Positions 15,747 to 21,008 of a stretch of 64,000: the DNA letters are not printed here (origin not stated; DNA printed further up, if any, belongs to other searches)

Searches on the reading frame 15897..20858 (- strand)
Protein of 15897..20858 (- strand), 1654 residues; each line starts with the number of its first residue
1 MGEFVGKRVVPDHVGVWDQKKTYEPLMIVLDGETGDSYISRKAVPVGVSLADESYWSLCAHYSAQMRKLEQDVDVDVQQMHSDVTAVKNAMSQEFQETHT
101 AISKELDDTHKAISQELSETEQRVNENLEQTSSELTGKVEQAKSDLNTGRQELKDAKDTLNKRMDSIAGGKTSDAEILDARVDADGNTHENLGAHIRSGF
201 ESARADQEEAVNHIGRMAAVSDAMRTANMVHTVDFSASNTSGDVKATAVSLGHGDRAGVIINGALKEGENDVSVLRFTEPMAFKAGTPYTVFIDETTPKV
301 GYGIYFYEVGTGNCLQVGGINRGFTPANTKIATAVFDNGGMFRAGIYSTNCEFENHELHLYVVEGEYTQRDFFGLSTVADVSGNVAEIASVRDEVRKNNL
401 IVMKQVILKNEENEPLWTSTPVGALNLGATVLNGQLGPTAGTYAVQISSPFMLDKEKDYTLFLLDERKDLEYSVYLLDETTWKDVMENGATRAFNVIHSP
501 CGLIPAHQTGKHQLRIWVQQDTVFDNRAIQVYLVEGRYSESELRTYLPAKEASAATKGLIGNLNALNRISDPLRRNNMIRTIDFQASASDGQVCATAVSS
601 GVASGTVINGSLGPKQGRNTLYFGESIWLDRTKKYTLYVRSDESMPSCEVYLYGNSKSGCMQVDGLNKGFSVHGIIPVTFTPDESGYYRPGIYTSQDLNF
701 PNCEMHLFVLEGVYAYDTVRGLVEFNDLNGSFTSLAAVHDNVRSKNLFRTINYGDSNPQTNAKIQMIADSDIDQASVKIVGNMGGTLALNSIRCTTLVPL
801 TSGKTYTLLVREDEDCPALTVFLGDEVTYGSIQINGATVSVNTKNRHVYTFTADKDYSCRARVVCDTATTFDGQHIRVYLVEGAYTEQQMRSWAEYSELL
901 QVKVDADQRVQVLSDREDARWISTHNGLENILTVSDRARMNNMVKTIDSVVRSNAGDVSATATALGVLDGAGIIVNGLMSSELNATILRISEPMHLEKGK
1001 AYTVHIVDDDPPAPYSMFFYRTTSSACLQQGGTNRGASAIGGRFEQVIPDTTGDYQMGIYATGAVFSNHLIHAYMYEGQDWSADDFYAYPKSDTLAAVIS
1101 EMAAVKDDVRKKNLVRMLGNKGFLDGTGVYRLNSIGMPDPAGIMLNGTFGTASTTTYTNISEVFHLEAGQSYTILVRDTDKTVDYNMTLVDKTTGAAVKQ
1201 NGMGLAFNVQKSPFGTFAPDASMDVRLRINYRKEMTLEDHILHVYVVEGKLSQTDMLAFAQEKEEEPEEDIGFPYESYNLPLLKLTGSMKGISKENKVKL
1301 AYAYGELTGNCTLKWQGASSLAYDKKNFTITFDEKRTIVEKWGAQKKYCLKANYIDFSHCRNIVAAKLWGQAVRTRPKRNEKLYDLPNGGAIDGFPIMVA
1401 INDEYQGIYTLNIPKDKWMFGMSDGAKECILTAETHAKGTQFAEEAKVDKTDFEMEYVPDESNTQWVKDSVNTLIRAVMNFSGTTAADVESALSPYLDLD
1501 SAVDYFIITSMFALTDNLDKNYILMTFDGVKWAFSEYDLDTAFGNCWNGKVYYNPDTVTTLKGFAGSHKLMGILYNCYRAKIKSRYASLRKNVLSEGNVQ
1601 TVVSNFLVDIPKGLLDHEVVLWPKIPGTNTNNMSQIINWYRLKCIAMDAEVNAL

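Call 7: search_protein_families(library=pfam, proteins=[window:15897-20858:-], max_evalue=0.1)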
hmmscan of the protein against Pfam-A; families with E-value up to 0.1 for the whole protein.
window:15897-20858:- (1654 aa): 7 families
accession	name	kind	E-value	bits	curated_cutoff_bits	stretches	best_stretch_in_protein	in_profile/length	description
PF08757.17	CotH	-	8.2e-27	95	23.8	1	1314-1639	2-314/322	CotH kinase protein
PF01442.23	Apolipoprotein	-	1.8e-06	28.2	90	1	68-167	30-126/190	Apolipoprotein A1/A4/E domain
PF05478.16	Prominin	-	0.027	13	34.3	1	82-165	190-274/799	Prominin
PF06705.16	SF-assemblin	-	0.039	13.8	30.6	1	76-203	63-187/247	SF-assemblin/beta giardin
PF08702.15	Fib_alpha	-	0.071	13.7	29.9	0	65-160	25-118/143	Fibrinogen alpha/beta chain family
PF02601.20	Exonuc_VII_L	-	0.083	12.8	35.9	0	59-205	146-284/315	Exonuclease VII, large subunit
PF04413.22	Glycos_transf_N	-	0.097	12.6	23.9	0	516-552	101-137/179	3-Deoxy-D-manno-octulosonic-acid transferase (kdotransferase)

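Call 8: search_protein_families(library=phrogs, proteins=[window:15897-20858:-], max_evalue=0.01)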
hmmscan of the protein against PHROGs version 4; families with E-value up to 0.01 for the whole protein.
window:15897-20858:- (1654 aa): 5 families
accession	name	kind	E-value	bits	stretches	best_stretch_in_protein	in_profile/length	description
phrog_9391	-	unknown function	2.1e-22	80.4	1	1307-1648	287-642/649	-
phrog_27151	-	unknown function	7.7e-22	77.6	1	1308-1650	1022-1380/1469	-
phrog_28731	-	unknown function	6.6e-20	72.1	1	1307-1649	426-784/790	-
phrog_1775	-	head and packaging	0.00039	19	1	75-226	476-619/1609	minor head protein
phrog_20449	-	unknown function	0.0008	19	1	55-195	329-459/663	-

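Call 19: search_solved_structures(query=window:15897-20858:-, max_evalue=1, show_alignments=2)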
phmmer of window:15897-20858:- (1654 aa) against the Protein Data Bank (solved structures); distinct sequences matched with E-value up to 1: 3.
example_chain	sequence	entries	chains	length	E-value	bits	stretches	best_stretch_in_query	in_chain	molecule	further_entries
9pxj_F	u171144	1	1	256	0.42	11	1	406-486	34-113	Pyocin L2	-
8rve_0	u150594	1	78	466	0.5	10.7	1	64-169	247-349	Vimentin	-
3s84_A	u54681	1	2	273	0.74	10.2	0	90-168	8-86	Apolipoprotein A-IV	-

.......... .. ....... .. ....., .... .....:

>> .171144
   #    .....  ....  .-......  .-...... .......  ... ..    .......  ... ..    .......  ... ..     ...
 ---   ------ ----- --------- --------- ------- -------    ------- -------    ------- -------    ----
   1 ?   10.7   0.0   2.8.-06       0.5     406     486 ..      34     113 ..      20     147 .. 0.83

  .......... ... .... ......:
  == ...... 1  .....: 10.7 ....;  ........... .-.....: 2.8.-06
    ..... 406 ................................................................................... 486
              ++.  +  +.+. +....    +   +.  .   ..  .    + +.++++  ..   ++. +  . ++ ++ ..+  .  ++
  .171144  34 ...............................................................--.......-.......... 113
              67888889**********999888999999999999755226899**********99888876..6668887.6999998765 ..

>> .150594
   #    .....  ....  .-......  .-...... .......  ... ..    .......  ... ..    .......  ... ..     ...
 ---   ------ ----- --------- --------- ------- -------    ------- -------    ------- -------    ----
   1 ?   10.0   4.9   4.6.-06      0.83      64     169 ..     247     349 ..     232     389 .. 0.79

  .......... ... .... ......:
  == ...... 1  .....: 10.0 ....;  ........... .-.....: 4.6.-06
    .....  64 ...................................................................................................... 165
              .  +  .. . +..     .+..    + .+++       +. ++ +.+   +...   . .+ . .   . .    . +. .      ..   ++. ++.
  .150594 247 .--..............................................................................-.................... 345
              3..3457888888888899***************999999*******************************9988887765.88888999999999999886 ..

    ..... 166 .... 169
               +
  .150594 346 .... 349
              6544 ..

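Call 88: list_cluster_members(proteins=[window:15897-20858:-, window:13136-15751:-])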
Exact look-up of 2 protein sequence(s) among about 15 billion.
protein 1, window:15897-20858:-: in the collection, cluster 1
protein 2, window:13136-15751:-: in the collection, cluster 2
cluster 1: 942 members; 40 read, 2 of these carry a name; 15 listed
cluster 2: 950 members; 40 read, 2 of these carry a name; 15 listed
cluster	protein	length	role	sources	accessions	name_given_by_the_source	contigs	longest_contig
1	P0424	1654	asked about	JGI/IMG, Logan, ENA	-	-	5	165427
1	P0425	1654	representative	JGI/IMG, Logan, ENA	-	hypothetical protein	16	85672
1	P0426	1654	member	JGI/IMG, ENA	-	hypothetical protein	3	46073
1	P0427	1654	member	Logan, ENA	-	-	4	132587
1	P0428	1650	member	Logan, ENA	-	-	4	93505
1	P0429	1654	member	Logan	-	-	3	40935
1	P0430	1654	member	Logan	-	-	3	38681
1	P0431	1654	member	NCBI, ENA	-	-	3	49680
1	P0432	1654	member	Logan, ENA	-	-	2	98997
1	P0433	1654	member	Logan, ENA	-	-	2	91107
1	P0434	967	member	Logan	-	-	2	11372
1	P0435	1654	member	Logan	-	-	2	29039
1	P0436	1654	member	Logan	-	-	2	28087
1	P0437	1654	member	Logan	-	-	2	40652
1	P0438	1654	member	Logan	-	-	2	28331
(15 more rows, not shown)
